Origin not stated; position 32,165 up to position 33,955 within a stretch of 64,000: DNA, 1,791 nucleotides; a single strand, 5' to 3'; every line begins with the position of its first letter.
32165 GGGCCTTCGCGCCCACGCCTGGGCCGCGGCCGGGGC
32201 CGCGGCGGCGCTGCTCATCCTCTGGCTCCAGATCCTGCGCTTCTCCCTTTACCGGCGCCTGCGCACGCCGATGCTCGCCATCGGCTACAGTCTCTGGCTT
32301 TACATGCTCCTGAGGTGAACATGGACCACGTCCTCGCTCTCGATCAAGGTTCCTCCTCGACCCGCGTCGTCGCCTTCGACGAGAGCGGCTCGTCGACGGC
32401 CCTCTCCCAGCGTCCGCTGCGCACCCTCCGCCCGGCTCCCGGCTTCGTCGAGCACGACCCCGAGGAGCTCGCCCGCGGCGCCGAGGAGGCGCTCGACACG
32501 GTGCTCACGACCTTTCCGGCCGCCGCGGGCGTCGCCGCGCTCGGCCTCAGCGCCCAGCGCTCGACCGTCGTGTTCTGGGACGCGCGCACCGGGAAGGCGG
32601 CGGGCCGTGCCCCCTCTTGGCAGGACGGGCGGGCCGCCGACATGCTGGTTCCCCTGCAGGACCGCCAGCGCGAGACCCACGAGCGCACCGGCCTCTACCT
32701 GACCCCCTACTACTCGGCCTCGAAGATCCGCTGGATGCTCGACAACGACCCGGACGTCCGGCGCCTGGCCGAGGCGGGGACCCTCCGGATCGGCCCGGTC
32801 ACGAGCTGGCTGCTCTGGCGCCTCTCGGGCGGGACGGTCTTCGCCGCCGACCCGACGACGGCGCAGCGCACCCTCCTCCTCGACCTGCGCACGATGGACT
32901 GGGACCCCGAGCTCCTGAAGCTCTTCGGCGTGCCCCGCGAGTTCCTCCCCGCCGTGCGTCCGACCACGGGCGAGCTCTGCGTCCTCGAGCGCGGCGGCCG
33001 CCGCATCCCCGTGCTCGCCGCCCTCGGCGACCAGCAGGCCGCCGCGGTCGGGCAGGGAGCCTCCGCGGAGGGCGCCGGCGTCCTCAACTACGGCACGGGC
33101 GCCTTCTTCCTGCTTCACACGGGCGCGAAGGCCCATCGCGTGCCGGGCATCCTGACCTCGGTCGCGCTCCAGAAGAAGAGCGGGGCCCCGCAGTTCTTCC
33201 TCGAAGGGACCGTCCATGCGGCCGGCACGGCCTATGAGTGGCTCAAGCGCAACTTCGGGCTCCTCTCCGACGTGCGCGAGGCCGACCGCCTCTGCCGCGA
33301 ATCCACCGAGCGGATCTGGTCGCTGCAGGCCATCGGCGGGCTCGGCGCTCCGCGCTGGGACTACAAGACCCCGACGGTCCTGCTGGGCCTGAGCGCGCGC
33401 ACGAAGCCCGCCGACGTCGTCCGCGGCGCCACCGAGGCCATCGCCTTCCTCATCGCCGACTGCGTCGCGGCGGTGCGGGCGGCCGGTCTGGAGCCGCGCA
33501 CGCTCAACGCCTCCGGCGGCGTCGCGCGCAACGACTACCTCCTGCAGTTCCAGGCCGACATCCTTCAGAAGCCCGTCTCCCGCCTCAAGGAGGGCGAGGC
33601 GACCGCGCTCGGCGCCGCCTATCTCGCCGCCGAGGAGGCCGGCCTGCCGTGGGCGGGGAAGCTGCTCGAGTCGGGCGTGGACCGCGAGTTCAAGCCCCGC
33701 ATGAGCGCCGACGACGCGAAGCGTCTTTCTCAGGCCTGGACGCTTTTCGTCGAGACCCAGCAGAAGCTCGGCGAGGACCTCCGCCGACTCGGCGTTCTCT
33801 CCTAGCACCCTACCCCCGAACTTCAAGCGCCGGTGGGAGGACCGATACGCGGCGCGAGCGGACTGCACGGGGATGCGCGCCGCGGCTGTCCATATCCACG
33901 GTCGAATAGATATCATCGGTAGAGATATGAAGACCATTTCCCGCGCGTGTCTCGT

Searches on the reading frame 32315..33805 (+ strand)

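Call 44: search_protein_families(library=pfam, proteins=[window:32315-33805:+], max_evalue=0.001)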
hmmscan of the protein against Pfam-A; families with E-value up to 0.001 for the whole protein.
window:32315-33805:+ (496 aa): 2 families
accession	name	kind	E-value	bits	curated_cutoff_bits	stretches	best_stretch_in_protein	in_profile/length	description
PF00370.27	FGGY_N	-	8.4e-48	163.5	28.8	1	6-246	2-245/245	FGGY family of carbohydrate kinases, N-terminal domain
PF02782.22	FGGY_C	-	7.8e-32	111.1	27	1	257-439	3-195/198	FGGY family of carbohydrate kinases, C-terminal domain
